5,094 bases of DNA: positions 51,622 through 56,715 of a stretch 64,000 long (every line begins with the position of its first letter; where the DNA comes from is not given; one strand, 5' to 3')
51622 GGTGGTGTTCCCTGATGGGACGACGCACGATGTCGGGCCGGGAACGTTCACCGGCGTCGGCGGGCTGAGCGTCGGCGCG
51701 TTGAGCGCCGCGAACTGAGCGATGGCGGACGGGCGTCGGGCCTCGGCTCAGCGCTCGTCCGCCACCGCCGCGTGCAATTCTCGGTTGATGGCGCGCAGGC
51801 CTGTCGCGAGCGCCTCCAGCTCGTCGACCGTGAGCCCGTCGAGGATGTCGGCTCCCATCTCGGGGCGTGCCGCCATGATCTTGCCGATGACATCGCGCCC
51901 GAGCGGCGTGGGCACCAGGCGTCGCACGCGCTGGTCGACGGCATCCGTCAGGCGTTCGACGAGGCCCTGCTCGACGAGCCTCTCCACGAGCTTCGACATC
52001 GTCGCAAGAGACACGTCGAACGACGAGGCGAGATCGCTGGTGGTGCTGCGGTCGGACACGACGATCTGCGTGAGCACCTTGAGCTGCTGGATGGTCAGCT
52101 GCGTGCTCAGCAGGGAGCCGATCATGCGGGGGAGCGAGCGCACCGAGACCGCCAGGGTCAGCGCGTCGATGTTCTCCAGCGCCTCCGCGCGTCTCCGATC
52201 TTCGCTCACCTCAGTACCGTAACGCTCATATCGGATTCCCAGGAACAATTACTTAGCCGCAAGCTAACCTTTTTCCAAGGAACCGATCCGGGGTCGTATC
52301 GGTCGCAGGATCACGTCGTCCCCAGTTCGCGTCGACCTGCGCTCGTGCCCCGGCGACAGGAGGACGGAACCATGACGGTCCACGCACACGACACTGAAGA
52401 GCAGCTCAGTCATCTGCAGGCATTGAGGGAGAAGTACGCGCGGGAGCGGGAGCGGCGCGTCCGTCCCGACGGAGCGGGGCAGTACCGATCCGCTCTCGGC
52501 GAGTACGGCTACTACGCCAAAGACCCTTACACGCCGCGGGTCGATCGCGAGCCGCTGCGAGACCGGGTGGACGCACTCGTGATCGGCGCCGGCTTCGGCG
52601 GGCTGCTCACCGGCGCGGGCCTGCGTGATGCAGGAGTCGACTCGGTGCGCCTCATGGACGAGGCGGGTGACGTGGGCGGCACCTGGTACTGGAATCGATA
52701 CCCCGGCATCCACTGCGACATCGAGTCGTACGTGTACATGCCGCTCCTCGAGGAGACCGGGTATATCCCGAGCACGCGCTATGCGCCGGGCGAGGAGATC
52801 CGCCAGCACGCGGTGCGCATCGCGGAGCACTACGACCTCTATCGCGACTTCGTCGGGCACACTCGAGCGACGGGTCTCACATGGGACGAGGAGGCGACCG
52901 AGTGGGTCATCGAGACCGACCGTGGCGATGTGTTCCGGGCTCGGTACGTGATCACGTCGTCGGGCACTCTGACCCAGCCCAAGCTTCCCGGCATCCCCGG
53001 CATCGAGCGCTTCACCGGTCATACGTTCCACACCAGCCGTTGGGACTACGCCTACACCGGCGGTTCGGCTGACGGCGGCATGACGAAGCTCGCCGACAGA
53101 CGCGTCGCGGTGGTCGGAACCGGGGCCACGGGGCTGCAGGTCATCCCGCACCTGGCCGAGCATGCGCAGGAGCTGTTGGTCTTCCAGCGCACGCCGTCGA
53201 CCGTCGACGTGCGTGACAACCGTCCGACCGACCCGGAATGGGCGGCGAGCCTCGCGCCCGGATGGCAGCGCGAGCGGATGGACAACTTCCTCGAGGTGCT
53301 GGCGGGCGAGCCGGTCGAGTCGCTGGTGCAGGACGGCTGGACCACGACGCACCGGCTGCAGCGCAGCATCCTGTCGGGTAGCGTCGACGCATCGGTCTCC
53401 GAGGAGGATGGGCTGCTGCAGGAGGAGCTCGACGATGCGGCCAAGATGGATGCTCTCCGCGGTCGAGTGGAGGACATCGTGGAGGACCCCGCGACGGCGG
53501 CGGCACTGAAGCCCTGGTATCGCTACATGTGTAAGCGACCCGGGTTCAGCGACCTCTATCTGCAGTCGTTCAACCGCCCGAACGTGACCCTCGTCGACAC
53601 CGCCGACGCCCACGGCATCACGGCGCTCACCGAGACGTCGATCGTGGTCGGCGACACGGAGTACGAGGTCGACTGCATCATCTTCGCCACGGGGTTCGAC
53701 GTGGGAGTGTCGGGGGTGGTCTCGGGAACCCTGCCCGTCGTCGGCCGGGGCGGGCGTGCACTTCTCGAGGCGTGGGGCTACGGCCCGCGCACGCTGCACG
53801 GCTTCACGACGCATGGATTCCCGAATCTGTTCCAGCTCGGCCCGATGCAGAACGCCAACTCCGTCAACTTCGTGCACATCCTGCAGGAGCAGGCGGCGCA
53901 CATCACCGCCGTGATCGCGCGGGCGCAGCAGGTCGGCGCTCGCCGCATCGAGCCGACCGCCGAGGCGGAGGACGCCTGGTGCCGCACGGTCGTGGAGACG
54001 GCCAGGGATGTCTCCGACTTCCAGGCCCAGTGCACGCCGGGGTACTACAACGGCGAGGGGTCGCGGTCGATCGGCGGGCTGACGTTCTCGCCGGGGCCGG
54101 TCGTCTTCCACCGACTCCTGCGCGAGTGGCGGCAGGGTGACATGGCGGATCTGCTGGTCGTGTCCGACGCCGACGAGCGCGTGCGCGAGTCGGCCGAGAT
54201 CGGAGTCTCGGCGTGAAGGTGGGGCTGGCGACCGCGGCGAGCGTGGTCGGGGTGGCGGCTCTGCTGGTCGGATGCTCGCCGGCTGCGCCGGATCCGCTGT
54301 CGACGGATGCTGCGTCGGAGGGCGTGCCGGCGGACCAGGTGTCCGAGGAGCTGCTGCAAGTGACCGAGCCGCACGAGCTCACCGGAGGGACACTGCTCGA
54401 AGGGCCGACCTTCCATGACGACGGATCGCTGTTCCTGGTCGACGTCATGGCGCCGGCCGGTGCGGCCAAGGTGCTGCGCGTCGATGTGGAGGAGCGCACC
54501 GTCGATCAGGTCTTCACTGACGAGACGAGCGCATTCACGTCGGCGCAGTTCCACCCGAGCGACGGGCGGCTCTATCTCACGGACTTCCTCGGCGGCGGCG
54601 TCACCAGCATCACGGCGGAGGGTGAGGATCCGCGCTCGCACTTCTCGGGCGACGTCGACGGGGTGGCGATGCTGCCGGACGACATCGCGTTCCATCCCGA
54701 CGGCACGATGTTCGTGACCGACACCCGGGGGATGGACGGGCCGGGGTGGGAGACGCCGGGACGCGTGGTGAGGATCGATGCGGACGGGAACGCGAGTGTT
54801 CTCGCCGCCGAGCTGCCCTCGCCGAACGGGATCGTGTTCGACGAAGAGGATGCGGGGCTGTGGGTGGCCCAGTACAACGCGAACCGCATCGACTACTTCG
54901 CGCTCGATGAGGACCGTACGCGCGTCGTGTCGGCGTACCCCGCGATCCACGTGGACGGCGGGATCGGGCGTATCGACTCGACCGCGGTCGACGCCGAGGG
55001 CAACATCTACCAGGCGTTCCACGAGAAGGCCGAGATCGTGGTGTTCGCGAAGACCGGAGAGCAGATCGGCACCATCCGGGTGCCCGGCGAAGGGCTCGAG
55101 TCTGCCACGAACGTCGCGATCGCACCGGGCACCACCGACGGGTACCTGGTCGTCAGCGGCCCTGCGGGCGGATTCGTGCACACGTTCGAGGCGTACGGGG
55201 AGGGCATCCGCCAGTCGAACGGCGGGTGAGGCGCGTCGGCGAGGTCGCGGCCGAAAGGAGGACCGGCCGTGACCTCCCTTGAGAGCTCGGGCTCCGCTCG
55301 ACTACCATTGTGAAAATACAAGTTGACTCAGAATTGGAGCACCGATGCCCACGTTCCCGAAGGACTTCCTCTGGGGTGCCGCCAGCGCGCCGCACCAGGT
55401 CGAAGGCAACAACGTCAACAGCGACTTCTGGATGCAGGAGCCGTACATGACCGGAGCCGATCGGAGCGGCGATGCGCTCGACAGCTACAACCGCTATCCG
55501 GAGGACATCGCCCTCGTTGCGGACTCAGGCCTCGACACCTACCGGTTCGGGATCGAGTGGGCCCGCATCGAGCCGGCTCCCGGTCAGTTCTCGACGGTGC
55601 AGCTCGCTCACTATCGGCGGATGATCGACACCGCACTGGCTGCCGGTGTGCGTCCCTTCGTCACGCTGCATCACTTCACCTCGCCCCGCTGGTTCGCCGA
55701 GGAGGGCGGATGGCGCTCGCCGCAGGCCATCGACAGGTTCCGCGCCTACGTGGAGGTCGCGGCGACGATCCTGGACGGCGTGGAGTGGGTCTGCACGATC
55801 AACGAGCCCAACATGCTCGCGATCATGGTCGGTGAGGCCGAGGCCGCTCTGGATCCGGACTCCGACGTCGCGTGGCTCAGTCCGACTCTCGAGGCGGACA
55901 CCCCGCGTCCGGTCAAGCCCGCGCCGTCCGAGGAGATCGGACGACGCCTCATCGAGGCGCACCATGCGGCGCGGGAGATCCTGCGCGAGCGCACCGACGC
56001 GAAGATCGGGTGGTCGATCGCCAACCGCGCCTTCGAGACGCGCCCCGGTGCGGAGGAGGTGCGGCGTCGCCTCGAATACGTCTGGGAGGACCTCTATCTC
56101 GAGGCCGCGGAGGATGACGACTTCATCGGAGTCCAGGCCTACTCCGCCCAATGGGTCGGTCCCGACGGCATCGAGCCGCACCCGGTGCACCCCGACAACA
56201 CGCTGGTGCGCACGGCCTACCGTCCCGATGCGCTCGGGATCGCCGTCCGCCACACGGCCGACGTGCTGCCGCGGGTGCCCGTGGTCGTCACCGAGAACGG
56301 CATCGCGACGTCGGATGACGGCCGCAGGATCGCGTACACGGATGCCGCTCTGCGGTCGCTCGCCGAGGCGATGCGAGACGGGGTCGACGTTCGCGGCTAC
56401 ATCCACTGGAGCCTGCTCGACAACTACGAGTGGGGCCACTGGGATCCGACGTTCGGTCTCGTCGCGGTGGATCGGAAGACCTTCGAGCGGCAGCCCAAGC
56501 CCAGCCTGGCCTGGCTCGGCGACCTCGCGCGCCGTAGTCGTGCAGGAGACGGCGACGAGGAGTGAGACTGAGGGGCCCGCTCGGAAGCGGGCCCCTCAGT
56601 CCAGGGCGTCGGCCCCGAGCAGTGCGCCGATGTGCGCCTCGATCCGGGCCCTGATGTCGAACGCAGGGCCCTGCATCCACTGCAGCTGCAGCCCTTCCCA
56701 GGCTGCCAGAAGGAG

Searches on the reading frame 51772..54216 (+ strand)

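Call 121: search_protein_families(library=pfam, proteins=[window:51772-54216:+], max_evalue=0.00001)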
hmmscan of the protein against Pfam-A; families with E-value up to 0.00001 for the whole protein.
window:51772-54216:+ (814 aa): 4 families
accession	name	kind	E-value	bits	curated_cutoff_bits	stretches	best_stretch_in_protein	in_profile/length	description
PF13450.12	NAD_binding_8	-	1.1e-09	38.8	21.9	1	270-322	1-52/68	NAD(P)-binding Rossmann-like domain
PF07992.20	Pyr_redox_2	-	4.2e-09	36.7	26.1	1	267-478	2-178/291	Pyridine nucleotide-disulphide oxidoreductase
PF00743.25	FMO-like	-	1.9e-08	33.7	22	0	383-478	134-219/532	Flavin-binding monooxygenase-like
PF13738.12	Pyr_redox_3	-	1.3e-07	31.6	30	1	269-475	1-197/305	Pyridine nucleotide-disulphide oxidoreductase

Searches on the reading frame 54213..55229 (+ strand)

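Call 121: search_protein_families(library=pfam, proteins=[window:54213-55229:+], max_evalue=0.00001)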
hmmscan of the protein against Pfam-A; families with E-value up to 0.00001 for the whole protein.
window:54213-55229:+ (338 aa): 1 family
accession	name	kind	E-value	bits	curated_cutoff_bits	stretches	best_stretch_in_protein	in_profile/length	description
PF08450.18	SGL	-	3.5e-24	86.2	26.3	1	63-303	3-232/246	SMP-30/Gluconolactonase/LRE-like region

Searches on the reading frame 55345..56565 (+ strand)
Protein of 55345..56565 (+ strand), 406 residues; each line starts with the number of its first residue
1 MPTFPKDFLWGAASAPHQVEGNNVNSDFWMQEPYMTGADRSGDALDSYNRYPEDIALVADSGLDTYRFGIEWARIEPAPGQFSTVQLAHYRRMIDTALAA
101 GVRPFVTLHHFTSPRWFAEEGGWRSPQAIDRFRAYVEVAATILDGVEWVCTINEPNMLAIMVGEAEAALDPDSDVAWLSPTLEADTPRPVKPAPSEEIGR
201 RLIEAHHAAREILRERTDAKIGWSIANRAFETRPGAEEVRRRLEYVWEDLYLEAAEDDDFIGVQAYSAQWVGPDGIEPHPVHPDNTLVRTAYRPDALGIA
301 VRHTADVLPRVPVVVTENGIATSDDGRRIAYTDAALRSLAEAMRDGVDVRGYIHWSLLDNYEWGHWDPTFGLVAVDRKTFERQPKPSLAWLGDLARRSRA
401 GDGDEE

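Call 121: search_protein_families(library=pfam, proteins=[window:55345-56565:+], max_evalue=0.00001)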
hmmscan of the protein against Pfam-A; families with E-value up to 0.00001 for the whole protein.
window:55345-56565:+ (406 aa): 1 family
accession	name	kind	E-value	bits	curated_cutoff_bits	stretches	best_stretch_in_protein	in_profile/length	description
PF00232.24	Glyco_hydro_1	-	2.9e-60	204.4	22.6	2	3-172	4-182/453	Glycosyl hydrolase family 1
